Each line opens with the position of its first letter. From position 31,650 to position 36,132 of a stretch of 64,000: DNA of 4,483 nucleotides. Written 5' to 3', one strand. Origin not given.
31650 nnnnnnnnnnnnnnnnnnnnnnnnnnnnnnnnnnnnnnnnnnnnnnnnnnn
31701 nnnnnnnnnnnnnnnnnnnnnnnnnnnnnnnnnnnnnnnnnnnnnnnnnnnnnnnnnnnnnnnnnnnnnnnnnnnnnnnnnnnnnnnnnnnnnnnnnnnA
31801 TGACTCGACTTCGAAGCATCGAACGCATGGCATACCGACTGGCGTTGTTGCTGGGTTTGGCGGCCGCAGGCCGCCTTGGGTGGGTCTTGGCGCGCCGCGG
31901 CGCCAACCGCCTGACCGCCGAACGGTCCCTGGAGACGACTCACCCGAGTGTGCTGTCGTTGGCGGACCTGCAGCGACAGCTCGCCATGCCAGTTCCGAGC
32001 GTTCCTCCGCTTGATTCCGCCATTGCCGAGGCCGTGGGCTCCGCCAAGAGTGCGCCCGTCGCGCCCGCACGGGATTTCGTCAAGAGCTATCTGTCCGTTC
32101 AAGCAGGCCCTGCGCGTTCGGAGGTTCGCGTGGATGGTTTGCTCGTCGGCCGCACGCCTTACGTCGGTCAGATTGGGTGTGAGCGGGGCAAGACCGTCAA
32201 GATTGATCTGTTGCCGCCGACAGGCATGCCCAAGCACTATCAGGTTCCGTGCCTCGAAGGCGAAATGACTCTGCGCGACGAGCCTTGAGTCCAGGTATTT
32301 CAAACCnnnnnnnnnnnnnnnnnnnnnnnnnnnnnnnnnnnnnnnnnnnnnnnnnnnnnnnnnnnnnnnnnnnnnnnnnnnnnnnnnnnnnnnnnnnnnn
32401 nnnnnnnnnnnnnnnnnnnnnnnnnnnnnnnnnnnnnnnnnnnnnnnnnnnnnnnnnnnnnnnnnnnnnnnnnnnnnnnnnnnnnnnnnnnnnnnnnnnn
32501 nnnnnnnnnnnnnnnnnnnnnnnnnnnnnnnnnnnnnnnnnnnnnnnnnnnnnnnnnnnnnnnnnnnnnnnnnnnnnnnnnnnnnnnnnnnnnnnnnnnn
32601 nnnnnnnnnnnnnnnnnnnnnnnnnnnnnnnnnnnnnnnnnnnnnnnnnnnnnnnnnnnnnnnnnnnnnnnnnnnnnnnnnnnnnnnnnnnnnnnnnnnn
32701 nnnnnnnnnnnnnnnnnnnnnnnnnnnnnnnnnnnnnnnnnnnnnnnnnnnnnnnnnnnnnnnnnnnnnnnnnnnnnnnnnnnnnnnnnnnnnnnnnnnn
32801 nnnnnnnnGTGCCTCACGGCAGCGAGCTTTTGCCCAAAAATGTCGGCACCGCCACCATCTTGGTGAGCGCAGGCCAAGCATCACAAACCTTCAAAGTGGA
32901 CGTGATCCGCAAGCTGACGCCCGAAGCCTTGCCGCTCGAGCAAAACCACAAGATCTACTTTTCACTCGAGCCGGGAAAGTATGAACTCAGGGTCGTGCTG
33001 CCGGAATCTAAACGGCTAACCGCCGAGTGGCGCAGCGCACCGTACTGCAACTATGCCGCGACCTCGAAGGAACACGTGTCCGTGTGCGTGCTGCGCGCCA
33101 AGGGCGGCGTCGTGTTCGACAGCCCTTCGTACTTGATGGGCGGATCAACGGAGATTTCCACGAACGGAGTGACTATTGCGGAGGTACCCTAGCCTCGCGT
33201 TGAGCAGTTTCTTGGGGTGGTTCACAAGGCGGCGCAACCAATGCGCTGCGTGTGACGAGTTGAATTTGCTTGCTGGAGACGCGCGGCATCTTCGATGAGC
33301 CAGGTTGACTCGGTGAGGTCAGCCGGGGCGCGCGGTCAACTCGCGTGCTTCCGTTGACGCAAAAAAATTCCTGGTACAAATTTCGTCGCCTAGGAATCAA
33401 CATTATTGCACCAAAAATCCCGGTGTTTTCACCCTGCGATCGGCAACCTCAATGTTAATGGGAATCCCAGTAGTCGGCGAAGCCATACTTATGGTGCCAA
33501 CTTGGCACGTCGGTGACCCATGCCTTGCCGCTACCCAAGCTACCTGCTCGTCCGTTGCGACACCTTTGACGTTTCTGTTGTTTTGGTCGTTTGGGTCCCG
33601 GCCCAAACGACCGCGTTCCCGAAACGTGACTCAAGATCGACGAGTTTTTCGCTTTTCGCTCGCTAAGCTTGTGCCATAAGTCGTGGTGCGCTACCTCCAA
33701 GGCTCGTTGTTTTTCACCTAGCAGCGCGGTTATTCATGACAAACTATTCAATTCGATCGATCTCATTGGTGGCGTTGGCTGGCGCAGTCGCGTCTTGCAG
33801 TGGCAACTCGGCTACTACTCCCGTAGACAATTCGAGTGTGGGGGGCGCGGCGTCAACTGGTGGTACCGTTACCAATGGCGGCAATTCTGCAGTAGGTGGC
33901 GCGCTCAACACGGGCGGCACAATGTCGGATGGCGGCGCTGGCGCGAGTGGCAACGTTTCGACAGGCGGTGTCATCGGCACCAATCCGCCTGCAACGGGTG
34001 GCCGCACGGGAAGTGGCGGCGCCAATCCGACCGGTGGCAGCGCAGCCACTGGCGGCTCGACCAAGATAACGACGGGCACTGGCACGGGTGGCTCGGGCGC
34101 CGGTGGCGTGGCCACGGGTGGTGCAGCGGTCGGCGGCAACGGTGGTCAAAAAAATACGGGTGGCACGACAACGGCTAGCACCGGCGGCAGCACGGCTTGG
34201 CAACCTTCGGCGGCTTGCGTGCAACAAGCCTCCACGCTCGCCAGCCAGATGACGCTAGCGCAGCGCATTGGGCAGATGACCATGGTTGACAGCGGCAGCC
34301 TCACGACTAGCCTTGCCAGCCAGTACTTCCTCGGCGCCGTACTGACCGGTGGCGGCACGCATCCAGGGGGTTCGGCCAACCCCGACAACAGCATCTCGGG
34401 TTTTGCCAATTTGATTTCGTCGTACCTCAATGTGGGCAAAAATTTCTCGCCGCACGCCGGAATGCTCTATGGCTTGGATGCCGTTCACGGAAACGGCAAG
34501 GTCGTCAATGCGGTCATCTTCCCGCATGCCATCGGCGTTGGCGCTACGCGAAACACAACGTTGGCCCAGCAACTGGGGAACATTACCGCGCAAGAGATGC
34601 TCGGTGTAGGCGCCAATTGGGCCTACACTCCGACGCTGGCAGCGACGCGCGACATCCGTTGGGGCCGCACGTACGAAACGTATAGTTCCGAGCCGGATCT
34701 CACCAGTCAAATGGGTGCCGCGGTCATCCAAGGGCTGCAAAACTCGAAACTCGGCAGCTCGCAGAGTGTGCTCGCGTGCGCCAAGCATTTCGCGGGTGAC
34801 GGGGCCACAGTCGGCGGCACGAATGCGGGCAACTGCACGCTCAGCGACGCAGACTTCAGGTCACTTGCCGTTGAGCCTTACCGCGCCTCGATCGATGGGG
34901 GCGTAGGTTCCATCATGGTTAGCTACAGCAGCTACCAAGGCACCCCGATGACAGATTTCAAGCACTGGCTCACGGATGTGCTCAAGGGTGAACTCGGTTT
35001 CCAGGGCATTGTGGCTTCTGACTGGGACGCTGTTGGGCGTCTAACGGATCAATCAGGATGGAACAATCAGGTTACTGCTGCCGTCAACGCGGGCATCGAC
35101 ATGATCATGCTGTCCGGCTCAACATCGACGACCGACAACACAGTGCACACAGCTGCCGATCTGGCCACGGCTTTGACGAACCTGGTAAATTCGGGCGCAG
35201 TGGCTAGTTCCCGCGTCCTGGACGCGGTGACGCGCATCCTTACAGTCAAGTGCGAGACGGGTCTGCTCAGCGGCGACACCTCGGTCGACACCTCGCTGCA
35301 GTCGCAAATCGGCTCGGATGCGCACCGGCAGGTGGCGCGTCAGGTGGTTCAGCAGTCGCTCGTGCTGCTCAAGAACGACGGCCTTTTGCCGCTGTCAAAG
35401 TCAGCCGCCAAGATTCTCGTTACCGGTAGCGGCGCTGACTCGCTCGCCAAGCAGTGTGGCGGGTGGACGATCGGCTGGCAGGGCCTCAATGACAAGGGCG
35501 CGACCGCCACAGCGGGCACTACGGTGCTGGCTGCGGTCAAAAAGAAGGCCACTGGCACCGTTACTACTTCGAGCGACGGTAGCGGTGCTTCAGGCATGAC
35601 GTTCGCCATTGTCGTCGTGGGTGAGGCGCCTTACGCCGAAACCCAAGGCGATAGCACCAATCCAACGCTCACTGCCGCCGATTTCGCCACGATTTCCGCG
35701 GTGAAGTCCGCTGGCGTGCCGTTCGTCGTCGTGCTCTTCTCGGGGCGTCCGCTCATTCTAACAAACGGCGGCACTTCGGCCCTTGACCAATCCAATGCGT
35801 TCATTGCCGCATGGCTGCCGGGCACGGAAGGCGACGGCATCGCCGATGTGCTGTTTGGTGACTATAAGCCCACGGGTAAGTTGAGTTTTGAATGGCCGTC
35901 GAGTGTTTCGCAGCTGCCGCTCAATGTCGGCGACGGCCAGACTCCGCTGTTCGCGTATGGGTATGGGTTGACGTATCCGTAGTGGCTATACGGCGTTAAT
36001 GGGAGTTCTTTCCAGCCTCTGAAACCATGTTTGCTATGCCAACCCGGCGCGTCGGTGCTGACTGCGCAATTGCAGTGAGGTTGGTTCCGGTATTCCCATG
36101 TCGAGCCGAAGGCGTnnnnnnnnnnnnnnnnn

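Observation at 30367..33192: Minimal GspE-like ATPase module with N-terminal TM anchor, coupled PEGA-like protein and Big-like lipoprotein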

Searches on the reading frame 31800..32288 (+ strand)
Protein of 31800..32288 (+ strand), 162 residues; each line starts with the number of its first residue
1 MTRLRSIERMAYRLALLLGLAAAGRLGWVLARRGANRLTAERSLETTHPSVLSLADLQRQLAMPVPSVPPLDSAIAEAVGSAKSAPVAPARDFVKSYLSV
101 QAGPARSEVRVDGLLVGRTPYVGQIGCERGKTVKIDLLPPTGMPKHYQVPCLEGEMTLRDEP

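Call 3: search_protein_families(library=pfam, proteins=[window:31800-32288:+], max_evalue=1)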
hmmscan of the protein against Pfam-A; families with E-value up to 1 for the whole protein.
window:31800-32288:+ (162 aa): 1 family
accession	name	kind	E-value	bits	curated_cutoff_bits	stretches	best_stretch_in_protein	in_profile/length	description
PF08308.17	PEGA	-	0.18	12.1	20.8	1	98-121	4-27/71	PEGA domain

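Call 4: search_protein_families(library=ncbifam, proteins=[window:31800-32288:+], max_evalue=1)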
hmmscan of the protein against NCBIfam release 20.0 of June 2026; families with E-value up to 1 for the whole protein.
window:31800-32288:+ (162 aa): 1 family
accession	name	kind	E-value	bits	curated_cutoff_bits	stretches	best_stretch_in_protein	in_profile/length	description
NF038373.1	cittilin_RiPP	subfamily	0.14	12.5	34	1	9-26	3-20/27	cittilin family RiPP precursor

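Call 17: find_homologous_proteins(query=window:31800-32288:+, max_evalue=0.001)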
Query window:31800-32288:+ (162 aa): 23 proteins with E <= 0.001 among 1003 candidates.
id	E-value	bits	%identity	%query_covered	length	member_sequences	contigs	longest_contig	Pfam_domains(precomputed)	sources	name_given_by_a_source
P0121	1.7e-98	345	100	100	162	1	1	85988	-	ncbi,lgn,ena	-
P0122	7.4e-90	317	91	100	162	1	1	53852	-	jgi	jgi:hypothetical protein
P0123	7.2e-63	229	63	100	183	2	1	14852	-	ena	-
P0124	9.4e-63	229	69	100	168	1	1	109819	-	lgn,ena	-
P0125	3.3e-62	227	68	100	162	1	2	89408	-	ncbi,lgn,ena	-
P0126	3.6e-61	224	68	100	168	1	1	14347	-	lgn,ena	-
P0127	1.3e-60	222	67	100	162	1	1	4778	-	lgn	-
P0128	2.2e-58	215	67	100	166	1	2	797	-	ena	-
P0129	4.2e-58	214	64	100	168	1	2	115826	-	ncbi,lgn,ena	-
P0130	2.8e-56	208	66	100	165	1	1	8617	-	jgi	jgi:hypothetical protein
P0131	3.4e-56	208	64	100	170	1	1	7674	-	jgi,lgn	jgi:hypothetical protein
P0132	7.0e-55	204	64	100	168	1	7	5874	-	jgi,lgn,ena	-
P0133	1.6e-54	202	64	100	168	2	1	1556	-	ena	-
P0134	7.7e-54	200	63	100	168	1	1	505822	-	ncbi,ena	-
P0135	7.9e-51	190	59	100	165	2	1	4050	-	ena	-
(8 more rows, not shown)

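Call 18: find_encoding_contigs(protein=P0121, flank=10000, max_places=2)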
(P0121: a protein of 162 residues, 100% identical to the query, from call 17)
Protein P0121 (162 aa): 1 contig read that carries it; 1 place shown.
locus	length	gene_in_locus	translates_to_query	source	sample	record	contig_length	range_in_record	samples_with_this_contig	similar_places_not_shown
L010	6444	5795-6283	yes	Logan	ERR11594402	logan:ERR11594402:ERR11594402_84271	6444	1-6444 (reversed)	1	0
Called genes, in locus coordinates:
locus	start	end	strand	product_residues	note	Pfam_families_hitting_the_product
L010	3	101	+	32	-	?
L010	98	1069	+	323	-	PF01300:Sua5_yciO_yrdC, PF03481:Sua5_C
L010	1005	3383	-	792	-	PF00989:PAS (faint), PF13188:PAS_8 (faint), PF13426:PAS_9, PF00512:HisKA (weak), PF02518:HATPase_c, PF00072:Response_reg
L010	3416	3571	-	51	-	-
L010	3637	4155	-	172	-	PF01327:Pep_deformylase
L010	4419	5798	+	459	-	PF00437:T2SSE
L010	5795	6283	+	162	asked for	-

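Call 37: predict_structure(alignment_id=A2)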
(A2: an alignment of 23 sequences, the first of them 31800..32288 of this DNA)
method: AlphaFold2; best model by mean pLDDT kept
length: 162 residues; sequences in the alignment: 23
mean_pLDDT: 72.7   pTM: 0.43
mean pLDDT of the five models: 72.7, 72.2, 68.1, 53.2, 48.6
residues with pLDDT >= 90: 56; 70-90: 43; 50-70: 22; < 50: 41
segments of 3 or more residues with pLDDT < 50: 40-53, 62-84
pLDDT, mean of each block of 10 residues (from residue 1): 78 89 77 58 36 47 41 43 55 91 92 94 92 93 91 89 59
secondary structure, 60 per line:
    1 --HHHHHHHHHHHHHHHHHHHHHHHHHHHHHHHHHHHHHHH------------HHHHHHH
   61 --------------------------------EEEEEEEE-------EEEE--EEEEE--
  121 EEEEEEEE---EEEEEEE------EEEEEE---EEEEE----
elements in order: H3-41 H54-60 E93-100 E108-111 E114-118 E121-128 E132-138 E145-150 E154-158

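Call 39: search_protein_representatives(alignment_id=A2)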
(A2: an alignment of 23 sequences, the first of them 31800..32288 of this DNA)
Query: 23 sequences, 166 profile positions. Proteins with E-value up to 0.001 (for the whole library): 226; up to 1e-10: 84; up to 1e-30: 2. The best 150 are listed.
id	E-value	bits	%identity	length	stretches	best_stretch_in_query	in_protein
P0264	4.6e-58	212.2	-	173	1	1-166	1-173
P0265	2.7e-53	196.6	-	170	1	1-165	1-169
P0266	1.5e-23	99.9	-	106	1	1-87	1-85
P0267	2.3e-21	92.8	-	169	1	10-164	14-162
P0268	1.6e-20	90.0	-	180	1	3-162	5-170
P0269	1.7e-20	89.9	-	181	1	7-162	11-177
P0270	2.2e-20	89.6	-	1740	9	100-128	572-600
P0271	2.7e-19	86.1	-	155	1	7-162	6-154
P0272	6.1e-19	84.9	-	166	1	10-163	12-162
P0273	1.1e-18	84.1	-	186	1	13-166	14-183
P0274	3.5e-18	82.4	-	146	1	90-162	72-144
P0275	5.9e-18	81.7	-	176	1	13-166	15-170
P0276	2.1e-17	79.9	-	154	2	98-163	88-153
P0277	4.1e-16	75.7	-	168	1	14-162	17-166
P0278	8.1e-16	74.7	-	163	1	8-162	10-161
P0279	1.0e-15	74.4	-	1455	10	102-129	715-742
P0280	1.2e-15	74.2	-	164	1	88-162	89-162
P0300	4.1e-13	66.0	-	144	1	102-156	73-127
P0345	8.2e-11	58.5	-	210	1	77-159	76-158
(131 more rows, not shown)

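Call 40: search_protein_families(library=pfam, proteins=[P0270, P0279, P0267, P0271, P0274, P0280, P0300, P0345], max_evalue=0.01)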
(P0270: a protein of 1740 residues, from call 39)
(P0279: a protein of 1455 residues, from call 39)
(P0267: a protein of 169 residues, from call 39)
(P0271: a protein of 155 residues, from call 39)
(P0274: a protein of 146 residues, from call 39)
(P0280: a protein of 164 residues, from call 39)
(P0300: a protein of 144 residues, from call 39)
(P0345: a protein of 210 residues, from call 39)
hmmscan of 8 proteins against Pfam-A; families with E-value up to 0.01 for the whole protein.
P0270 (1740 aa): 23 families
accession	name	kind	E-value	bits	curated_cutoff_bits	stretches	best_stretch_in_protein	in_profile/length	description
PF08308.17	PEGA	-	0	1136.4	20.8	19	1477-1542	3-69/71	PEGA domain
PF13620.12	CarboxypepD_reg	-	5.4e-51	171.3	32.3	0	1297-1333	45-82/82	Carboxypeptidase regulatory-like domain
PF05048.19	NosD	-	5e-44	150.7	23.6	2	156-328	39-212/212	Periplasmic copper-binding protein (NosD)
PF14310.12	Fn3-like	-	3.2e-37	126.9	25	0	1454-1474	24-44/71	Fibronectin type III-like domain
PF22820.2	TcaA_3rd_4th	-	2.8e-36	123.7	27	0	434-460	4-29/73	TcaA protein 3rd/4th domain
PF13229.12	Beta_helix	-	7.5e-25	87.8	25.9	2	162-282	30-156/158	Right handed beta helix region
PF06280.18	fn3_5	-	1.1e-22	81.3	27.6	0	1310-1336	56-82/112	Fn3-like domain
PF14347.11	DUF4399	-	5.4e-15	56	28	0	940-969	49-78/91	Domain of unknown function (DUF4399)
PF22067.2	Cep192_D3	-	5.9e-14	52.4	27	0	1315-1347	50-88/99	Cep192 domain 3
PF13385.13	Laminin_G_3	-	2.7e-13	50.8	27.6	0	342-407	59-125/151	Concanavalin A-like lectin/glucanases superfamily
PF16355.11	DUF4982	-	3.2e-13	49.8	23.9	0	853-912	7-52/61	Domain of unknown function (DUF4982)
PF23157.1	DUF7055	-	6.9e-13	48.6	27.6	0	694-752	3-57/66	Domain of unknown function (DUF7055)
PF15780.11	ASH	-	9e-13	48.7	27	0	1316-1336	58-78/98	Abnormal spindle-like microcephaly-assoc'd, ASPM-SPD-2-Hydin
PF12790.13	T6SS-SciN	-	3.4e-11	43.4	27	0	540-576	51-86/120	Type VI secretion lipoprotein, VasD, EvfM, TssJ, VC_A0113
PF20608.4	Phage_tube_C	-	1.7e-09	38.3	24.1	0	1079-1110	46-77/82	Phage tail tube protein C-terminal domain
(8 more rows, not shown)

P0279 (1455 aa): 8 families
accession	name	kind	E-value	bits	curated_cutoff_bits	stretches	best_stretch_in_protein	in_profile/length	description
PF08308.17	PEGA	-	8.9e-151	490.5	20.8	13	228-293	3-69/71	PEGA domain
PF22820.2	TcaA_3rd_4th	-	9.9e-16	57.9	27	0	367-390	4-27/73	TcaA protein 3rd/4th domain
PF13620.12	CarboxypepD_reg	-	1.4e-14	54.6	32.3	0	881-916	45-81/82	Carboxypeptidase regulatory-like domain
PF23374.1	Fn3_arc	-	2.7e-08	34.2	28.9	0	299-323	30-54/78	Archaeal fibronectin-III type-like domain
PF16355.11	DUF4982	-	1e-07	32.2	23.9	0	434-460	3-29/61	Domain of unknown function (DUF4982)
PF11008.14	DUF2846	-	4.8e-07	30.2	34.3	0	515-559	23-70/92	Protein of unknown function (DUF2846)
PF14347.11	DUF4399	-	0.00014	22.6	28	0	941-970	49-78/91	Domain of unknown function (DUF4399)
PF09829.14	DUF2057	-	0.0023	18.6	24.2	0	997-1033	5-45/192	Uncharacterized protein conserved in bacteria (DUF2057)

P0267 (169 aa): 0 families

P0271 (155 aa): 0 families

P0274 (146 aa): 0 families

P0280 (164 aa): 0 families

P0300 (144 aa): 0 families

P0345 (210 aa): 0 families

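Call 60: search_solved_structures(query=A2, max_evalue=10)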
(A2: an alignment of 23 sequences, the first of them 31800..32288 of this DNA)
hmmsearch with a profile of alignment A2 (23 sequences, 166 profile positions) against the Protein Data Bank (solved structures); distinct sequences matched with E-value up to 10: 2.
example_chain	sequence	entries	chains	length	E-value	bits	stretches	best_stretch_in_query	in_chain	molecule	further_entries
8ok8_A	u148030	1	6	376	1.3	12.2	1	49-96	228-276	Variant surface glycoprotein 615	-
5wiu_A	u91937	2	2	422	1.6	12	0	78-122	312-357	D(4) dopamine receptor, soluble cytochrome b562 chimera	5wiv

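Call 72: find_encoding_contigs(protein=P0415, flank=6000, max_places=2)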
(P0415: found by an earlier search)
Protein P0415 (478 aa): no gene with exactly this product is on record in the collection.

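Call 74: search_protein_families(library=padloc, proteins=[window:31800-32288:+], max_evalue=0.01)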
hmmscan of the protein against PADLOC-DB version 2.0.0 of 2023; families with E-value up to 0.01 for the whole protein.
window:31800-32288:+ (162 aa): 0 families

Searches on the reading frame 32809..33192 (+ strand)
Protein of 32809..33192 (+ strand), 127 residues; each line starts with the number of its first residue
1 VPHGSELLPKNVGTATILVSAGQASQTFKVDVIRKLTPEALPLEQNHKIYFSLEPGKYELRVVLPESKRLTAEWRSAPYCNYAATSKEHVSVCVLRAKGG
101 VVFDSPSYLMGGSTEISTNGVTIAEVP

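Call 3: search_protein_families(library=pfam, proteins=[window:32809-33192:+], max_evalue=1)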
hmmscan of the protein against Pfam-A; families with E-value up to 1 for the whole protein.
window:32809-33192:+ (127 aa): 1 family
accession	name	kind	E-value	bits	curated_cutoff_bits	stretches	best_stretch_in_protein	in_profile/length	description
PF23194.1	NOMO_5th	-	0.19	12.6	27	1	51-69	45-63/89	NOMO fifth transthyretin-like domain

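Call 4: search_protein_families(library=ncbifam, proteins=[window:32809-33192:+], max_evalue=1)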
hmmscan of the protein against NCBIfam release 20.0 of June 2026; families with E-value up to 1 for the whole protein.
window:32809-33192:+ (127 aa): 1 family
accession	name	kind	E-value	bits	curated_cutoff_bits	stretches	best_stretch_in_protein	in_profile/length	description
NF040760.1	AgaE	equivalog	0.12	11.6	500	1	15-63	228-276/292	PTS N-acetylgalactosamine transporter subunit IID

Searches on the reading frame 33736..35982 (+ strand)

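Call 34: search_protein_families(library=pfam, proteins=[window:33736-35982:+], max_evalue=0.001)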
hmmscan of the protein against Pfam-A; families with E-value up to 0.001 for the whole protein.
window:33736-35982:+ (748 aa): 2 families
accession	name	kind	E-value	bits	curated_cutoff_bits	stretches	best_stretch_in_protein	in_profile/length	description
PF00933.27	Glyco_hydro_3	-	2.4e-64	218.2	27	1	173-504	1-316/316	Glycosyl hydrolase family 3 N terminal domain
PF01915.27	Glyco_hydro_3_C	-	3.6e-40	138.5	31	1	542-747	1-200/200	Glycosyl hydrolase family 3 C-terminal domain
